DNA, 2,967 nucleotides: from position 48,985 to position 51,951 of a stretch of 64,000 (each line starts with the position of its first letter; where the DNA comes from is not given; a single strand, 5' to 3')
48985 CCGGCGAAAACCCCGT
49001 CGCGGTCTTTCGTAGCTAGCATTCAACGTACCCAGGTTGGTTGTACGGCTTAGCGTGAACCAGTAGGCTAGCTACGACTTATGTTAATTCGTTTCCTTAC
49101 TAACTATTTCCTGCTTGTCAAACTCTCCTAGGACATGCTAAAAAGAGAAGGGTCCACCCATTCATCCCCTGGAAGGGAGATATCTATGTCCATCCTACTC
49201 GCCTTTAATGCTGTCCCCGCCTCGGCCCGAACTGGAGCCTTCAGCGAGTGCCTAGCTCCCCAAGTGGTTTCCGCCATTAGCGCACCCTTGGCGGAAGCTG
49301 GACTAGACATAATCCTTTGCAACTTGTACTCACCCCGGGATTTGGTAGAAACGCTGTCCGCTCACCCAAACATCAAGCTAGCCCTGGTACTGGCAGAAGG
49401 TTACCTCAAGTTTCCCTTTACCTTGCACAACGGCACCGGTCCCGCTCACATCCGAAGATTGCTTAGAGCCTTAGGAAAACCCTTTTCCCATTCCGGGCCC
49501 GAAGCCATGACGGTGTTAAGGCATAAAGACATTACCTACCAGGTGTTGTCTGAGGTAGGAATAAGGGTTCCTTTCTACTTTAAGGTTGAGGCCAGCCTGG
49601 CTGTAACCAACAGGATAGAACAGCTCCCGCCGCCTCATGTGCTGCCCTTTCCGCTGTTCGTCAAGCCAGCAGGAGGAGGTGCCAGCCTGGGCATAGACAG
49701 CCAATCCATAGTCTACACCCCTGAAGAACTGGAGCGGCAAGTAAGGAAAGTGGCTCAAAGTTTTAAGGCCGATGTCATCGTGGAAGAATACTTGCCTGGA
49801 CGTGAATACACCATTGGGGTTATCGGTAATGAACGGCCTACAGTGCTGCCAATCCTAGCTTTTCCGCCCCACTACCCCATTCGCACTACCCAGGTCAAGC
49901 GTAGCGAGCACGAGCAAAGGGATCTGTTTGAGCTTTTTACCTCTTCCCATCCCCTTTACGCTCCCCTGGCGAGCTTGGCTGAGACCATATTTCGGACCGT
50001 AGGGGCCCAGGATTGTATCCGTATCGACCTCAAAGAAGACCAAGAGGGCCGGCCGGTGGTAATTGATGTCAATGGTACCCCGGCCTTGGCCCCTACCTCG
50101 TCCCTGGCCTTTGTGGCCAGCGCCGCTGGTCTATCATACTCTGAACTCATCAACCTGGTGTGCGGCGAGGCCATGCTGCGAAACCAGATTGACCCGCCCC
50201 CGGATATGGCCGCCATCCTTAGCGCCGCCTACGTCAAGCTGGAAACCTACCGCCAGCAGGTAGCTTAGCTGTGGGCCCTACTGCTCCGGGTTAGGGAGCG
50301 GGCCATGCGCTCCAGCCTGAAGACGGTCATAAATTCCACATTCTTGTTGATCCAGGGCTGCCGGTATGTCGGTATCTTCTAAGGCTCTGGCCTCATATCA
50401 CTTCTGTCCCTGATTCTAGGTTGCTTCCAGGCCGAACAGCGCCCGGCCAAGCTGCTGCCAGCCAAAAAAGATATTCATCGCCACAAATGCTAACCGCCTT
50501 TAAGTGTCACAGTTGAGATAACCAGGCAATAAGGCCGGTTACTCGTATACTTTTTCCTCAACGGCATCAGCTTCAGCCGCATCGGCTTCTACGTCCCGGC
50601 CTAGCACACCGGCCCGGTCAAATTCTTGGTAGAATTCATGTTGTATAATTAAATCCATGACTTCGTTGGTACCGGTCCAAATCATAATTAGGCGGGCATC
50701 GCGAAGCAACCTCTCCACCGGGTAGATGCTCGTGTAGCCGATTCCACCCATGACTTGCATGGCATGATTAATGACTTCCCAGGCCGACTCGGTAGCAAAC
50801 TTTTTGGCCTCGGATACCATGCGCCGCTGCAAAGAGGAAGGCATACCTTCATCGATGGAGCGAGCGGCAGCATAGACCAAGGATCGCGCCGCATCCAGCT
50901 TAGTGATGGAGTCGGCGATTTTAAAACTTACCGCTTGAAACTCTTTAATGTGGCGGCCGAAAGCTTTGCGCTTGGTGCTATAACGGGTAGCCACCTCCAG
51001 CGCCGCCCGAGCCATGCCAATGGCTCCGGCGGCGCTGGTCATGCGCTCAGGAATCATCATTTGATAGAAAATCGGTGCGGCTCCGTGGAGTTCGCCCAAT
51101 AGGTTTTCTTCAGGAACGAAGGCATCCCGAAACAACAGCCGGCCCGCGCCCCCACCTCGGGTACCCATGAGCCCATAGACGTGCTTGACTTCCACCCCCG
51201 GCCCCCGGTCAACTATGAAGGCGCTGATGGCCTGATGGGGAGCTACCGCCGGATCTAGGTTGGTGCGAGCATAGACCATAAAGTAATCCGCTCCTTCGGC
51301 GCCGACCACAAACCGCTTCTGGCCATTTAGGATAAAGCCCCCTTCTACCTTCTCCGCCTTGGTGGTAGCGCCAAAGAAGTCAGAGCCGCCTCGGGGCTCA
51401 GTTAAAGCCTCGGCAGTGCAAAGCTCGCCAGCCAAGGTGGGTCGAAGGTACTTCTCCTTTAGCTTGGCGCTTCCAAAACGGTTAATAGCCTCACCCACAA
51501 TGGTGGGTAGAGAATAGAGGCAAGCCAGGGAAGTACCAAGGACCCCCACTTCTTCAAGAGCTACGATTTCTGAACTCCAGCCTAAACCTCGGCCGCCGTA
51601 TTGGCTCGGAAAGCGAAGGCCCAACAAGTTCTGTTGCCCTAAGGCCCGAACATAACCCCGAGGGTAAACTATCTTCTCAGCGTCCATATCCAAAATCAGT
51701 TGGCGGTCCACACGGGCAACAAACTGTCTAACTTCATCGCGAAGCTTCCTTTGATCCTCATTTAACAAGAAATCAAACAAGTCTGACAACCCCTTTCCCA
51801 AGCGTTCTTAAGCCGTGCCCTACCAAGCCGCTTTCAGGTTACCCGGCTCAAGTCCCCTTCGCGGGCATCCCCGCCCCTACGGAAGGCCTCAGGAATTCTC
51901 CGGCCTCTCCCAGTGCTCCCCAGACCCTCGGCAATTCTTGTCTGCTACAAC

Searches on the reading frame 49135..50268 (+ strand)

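Call 89: search_protein_families(library=ncbifam, proteins=[window:49135-50268:+], max_evalue=0.00001)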
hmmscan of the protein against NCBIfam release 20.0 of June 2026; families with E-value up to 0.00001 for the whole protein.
window:49135-50268:+ (377 aa): 31 families (the best 25 are shown)
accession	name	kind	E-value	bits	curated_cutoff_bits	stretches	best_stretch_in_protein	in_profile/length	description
NF002378.0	PRK01372.1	subfamily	3.2e-29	101.6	243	1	105-347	75-302/305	D-alanine--D-alanine ligase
TIGR01205.1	D_ala_D_alaTIGR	subfamily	2.5e-26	92.4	245.65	1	106-341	82-312/318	D-alanine--D-alanine ligase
NF011169.0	PRK14571.1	equivalog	2.3e-18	66.6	404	1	105-349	70-298/300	D-alanyl-alanine synthetase A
NF002528.0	PRK01966.1-4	subfamily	6.9e-18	64.6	262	1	106-349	117-361/366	D-alanine--D-alanine ligase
NF002525.0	PRK01966.1-1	equivalog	1e-16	60.9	457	1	106-351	116-355/364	D-alanine--D-alanine ligase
NF000091.3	D_ala_D_ser_VanG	exception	1.3e-16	60.5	495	1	113-237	118-235/344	D-alanine--D-serine ligase VanG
NF000206.1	D_ala_D_lac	equivalog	1.5e-15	57.1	550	1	106-341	108-335/342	D-alanine--(R)-lactate ligase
NF002527.0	PRK01966.1-3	equivalog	9.1e-15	54.7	310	1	110-340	98-322/332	D-alanine--D-alanine ligase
NF011170.0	PRK14572.1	equivalog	1e-14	54.5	489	1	95-339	94-338/351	D-alanyl-alanine synthetase A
NF002526.0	PRK01966.1-2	equivalog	8e-14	51.3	449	1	109-348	114-349/362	D-alanine--D-alanine ligase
NF012215.1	D_ala_D_lac_VanD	exception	1.6e-13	50.7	700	1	105-234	107-224/343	D-alanine--(R)-lactate ligase VanD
NF000374.1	D_ala_D_lac_VanO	exception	1.2e-12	47.6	750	0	103-232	105-222/346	D-alanine--(R)-lactate ligase VanO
NF002529.0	PRK01966.1-5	equivalog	1.8e-12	46.9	472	1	72-234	69-225/348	D-alanine--D-alanine ligase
NF000372.1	D_ala_D_lac_VanI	exception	5.9e-12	45.6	700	1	105-342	107-336/341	D-alanine--(R)-lactate ligase VanI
NF000092.1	D_ala_D_lac_Ao2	exception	8.9e-12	44.7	700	1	109-340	111-334/348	D-alanine--(R)-lactate ligase VanA-Ao2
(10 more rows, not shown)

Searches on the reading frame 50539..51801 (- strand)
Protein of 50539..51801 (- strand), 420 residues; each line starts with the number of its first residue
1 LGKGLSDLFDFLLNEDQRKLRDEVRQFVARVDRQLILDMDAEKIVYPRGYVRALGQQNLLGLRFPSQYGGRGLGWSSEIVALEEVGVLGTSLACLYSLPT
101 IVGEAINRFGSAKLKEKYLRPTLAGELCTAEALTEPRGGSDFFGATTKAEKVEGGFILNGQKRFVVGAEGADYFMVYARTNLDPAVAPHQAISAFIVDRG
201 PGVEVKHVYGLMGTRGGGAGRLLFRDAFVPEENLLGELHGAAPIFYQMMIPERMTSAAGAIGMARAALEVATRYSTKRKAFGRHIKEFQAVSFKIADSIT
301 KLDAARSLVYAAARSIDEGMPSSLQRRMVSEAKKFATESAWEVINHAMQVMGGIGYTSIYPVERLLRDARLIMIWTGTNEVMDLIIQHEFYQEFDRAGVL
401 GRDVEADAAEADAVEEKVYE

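Call 89: search_protein_families(library=ncbifam, proteins=[window:50539-51801:-], max_evalue=0.00001)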
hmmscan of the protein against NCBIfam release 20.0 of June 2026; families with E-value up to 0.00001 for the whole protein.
window:50539-51801:- (420 aa): 23 families
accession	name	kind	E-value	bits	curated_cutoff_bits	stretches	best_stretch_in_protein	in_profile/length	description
NF042972.1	AcrlCoAredClosAcrC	equivalog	1.4e-76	257.7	640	1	10-389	2-375/378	acryloyl-CoA reductase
NF045552.1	GlutCoADH_Des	equivalog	7.1e-63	213.1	470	1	10-387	2-376/387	glutaryl-CoA dehydrogenase Acd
NF042439.1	SulpropCoADesulf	equivalog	5.7e-62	209.6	600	1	23-386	3-366/379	3-sulfinopropanoyl-CoA desulfinase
NF058590.1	AcCoDHFadEBacil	equivalog_domain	1.5e-58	198.8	600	1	13-389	21-409/586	acyl-CoA dehydrogenase FadE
NF008997.0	PRK12341.1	equivalog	3.6e-58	197.4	537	1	10-391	2-377/382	acyl-CoA dehydrogenase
NF053553.1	prodigi_MBC_PigA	equivalog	1.3e-57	195.7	500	1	10-387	2-376/381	prodigiosin MBC biosynthesis dehydrogenase PigA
NF043006.1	CyhCrbnylCoADH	equivalog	3.2e-56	190.9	650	1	14-392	5-377/380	cyclohexane-1-carbonyl-CoA dehydrogenase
NF045652.1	ProlPCPDhRedW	equivalog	4e-51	174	650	1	17-382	4-365/376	L-prolyl-[peptidyl-carrier protein] dehydrogenase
NF002885.1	PRK03354.1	equivalog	2.3e-45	155.3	540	1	10-391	2-374/378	crotonobetainyl-CoA dehydrogenase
TIGR03207.1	cyc_hxne_CoA_dh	equivalog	4.2e-44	150.8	575.35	1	13-388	1-369/372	cyclohexanecarboxyl-CoA dehydrogenase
NF052270.1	Staph_DH_FadE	equivalog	1.7e-32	112.7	600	1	88-388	98-391/400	acyl-CoA dehydrogenase FadE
NF049984.1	Rv1679_FadE16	equivalog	1.1e-29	103.9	600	1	28-381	8-356/371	Rv1679 family acyl-CoA dehydrogenase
TIGR03203.1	pimD_small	equivalog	9.5e-24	84.2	652.7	1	10-374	1-358/378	pimeloyl-CoA dehydrogenase small subunit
NF037942.1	ac_ACP_DH_MbtN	equivalog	8.3e-22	77.4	700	1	44-386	28-361/376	mycobactin biosynthesis acyl-ACP dehydrogenase MbtN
TIGR03204.1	pimC_large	equivalog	1.3e-19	70.4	623.85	1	14-304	5-293/395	pimeloyl-CoA dehydrogenase large subunit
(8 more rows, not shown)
